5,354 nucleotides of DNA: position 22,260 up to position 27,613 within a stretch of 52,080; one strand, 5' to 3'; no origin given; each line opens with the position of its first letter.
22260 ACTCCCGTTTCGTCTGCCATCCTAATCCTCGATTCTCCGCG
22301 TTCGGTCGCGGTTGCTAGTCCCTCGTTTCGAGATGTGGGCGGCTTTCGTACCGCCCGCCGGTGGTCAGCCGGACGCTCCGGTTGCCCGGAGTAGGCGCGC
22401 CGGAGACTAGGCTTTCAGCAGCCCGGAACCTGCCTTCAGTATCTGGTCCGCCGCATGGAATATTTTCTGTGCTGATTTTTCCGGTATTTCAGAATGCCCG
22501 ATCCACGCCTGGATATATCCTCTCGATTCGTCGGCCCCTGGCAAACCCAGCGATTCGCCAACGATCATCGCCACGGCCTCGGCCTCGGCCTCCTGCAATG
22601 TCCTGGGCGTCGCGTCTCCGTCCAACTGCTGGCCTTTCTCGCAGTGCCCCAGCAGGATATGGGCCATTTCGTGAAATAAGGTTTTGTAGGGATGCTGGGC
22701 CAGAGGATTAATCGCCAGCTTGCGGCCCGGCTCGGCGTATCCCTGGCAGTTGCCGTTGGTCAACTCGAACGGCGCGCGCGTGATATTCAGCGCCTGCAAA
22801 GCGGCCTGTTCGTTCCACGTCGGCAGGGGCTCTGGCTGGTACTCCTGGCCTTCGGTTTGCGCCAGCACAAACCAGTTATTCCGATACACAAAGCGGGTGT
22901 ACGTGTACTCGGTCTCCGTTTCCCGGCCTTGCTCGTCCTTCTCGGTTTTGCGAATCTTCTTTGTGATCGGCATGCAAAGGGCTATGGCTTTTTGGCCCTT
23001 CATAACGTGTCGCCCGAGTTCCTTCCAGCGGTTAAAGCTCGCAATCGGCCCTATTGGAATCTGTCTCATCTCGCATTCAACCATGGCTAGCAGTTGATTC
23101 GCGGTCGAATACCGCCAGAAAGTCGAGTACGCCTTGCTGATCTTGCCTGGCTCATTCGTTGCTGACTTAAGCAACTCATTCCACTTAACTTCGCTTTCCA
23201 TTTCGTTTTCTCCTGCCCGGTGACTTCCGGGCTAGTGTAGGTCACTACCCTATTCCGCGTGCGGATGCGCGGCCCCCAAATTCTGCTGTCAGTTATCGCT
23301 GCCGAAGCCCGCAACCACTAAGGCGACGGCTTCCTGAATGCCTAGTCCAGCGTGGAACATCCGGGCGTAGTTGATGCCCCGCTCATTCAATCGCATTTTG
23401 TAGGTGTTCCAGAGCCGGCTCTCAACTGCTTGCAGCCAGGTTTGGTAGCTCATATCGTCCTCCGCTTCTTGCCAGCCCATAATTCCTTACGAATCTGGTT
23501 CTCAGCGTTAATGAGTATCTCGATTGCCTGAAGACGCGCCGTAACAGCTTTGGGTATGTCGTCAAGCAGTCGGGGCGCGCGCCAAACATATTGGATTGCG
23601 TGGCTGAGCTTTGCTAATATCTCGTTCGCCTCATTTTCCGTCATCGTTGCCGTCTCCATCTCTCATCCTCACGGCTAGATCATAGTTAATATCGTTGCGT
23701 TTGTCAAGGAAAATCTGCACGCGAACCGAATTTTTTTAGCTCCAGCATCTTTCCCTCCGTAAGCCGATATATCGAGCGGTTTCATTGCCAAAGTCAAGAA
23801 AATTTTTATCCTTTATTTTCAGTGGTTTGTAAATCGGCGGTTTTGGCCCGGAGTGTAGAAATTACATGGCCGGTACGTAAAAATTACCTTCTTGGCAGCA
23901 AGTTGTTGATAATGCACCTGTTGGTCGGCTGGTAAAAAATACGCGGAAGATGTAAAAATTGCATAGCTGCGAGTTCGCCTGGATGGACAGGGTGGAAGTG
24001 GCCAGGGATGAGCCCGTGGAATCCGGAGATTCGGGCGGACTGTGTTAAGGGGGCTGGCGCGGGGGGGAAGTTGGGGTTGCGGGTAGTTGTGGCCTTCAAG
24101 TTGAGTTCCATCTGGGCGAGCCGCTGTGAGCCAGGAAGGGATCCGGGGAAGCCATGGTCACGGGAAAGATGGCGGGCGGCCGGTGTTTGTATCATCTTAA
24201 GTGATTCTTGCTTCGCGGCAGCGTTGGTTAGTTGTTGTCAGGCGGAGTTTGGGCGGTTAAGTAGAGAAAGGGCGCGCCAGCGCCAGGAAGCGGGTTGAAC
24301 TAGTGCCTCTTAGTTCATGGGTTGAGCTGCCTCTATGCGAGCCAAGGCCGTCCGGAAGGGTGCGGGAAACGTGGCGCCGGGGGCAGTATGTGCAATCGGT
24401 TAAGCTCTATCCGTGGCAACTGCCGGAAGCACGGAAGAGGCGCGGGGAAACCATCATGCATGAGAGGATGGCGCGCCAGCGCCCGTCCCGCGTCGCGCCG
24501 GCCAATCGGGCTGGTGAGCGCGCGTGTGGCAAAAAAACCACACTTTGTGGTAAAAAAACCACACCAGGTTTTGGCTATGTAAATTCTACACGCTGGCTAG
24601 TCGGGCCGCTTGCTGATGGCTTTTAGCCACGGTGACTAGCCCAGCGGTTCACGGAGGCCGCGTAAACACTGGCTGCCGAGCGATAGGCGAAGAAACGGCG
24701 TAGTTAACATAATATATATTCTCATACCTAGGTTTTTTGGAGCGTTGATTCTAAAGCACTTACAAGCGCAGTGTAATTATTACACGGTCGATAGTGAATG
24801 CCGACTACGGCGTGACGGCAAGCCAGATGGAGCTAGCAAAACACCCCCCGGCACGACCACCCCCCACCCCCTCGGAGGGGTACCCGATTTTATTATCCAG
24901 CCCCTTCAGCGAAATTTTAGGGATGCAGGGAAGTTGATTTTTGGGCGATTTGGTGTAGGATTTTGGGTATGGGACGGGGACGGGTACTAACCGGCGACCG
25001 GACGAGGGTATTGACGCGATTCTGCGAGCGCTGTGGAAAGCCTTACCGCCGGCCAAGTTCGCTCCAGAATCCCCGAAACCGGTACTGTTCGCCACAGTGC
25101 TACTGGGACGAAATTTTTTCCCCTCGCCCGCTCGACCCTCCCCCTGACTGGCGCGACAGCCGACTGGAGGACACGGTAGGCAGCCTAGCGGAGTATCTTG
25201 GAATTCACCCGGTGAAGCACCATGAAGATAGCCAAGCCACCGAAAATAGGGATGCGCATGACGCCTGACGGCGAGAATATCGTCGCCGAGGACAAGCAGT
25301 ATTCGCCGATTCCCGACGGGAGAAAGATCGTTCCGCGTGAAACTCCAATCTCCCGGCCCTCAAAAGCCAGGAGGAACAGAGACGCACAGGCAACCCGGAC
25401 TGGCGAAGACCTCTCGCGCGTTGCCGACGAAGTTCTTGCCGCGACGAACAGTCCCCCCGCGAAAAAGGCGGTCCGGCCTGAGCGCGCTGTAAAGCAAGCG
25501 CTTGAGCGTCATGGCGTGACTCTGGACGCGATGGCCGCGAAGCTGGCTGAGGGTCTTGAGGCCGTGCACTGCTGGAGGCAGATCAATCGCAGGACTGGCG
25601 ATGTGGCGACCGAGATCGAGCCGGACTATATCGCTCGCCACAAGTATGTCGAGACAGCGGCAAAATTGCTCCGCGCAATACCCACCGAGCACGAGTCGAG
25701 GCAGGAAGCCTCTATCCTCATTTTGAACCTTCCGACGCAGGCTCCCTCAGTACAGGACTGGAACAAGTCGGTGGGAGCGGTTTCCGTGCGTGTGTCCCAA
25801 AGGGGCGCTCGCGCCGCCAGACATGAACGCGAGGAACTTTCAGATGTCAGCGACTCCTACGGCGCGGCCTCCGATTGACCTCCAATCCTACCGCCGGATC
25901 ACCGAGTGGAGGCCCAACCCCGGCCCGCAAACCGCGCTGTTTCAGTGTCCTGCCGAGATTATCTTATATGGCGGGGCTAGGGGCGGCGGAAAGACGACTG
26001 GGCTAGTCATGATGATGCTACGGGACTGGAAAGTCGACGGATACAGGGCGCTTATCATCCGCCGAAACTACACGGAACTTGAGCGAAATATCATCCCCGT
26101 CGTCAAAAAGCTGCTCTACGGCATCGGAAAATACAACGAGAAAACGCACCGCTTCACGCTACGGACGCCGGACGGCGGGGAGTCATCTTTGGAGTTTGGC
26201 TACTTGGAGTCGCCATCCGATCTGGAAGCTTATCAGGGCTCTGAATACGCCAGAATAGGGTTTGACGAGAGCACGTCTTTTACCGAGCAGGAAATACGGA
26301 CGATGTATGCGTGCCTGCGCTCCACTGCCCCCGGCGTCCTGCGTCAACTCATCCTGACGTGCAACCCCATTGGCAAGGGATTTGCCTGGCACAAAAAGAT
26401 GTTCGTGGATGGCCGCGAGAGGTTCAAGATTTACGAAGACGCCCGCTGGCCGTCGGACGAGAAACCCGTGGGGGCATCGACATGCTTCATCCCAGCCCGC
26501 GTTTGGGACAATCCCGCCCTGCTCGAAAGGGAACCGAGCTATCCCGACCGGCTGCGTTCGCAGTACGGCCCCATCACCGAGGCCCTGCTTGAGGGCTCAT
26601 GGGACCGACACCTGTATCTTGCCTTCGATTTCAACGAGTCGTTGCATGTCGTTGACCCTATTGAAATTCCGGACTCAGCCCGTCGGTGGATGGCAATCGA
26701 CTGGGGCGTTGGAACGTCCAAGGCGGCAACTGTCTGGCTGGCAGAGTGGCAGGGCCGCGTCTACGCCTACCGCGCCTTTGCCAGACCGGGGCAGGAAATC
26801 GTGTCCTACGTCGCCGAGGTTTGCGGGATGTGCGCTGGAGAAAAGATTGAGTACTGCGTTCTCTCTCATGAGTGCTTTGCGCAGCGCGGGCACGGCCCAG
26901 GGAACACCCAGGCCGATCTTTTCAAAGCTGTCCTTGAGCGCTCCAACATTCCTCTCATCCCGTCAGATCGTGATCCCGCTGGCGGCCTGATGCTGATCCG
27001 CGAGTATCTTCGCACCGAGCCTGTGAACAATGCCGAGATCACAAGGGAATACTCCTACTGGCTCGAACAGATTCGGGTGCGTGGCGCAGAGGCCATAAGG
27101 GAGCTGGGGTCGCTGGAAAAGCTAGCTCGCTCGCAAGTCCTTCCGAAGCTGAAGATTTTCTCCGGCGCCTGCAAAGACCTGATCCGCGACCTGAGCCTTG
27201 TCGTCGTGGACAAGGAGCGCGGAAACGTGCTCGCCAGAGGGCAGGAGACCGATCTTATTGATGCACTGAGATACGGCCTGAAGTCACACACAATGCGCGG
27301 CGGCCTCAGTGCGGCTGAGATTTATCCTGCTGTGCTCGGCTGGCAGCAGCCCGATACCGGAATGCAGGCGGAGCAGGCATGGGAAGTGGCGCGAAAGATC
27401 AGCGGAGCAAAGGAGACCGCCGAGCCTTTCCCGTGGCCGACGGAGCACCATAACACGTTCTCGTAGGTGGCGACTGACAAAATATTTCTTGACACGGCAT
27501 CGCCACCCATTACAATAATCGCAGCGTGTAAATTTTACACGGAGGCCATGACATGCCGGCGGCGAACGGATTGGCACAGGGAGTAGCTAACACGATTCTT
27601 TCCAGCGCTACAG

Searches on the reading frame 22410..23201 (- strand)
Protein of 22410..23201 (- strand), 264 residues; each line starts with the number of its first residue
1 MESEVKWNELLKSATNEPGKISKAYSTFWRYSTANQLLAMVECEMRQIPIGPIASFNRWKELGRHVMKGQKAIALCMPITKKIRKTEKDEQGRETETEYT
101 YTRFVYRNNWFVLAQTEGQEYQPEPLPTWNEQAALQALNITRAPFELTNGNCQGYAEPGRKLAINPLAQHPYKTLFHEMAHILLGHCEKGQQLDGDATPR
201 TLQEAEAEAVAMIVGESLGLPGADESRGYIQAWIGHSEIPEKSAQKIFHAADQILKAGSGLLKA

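Call 79: search_protein_families(library=pfam, proteins=[window:22410-23201:-], max_evalue=0.001)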
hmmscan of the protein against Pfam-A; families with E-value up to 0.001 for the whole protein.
window:22410-23201:- (264 aa): 3 families
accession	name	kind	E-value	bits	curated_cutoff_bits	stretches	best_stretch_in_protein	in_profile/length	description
PF08401.16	ArdcN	-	1.8e-10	41.5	22.6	1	12-101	27-116/123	N-terminal domain of anti-restriction factor ArdC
PF06114.19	Peptidase_M78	-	0.00017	21.9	22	1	138-211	6-82/123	IrrE N-terminal-like domain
PF18818.7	MPTase-PolyVal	-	0.00089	19.8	27.5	0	170-252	43-125/126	Zincin-like metallopeptidase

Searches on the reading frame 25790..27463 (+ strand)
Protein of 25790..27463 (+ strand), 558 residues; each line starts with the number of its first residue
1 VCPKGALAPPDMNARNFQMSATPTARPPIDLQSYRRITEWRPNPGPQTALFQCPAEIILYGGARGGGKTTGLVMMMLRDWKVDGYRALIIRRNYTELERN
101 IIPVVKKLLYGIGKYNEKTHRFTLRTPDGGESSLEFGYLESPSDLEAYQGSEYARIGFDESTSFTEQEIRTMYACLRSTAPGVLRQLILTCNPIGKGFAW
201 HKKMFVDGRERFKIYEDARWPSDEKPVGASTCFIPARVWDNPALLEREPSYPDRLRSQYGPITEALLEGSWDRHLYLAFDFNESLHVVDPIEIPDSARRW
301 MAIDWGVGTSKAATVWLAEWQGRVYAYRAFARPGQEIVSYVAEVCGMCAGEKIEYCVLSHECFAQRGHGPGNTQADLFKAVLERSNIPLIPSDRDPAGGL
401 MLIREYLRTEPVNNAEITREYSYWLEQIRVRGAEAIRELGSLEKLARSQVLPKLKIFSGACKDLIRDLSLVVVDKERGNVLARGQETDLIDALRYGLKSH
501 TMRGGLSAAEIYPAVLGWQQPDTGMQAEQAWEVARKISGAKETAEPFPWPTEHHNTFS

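Call 42: search_protein_families(library=phrogs, proteins=[window:25790-27463:+], max_evalue=0.00001)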
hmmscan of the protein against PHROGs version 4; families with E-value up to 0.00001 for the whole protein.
window:25790-27463:+ (558 aa): 3 families
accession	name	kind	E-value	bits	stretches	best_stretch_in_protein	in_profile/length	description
phrog_979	-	head and packaging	2.8e-42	146.2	1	40-304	151-441/642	terminase large subunit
phrog_2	-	head and packaging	4.9e-32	112.6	1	39-503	263-595/807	terminase large subunit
phrog_9526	-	head and packaging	9.4e-10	39.4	1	39-194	7-166/280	terminase large subunit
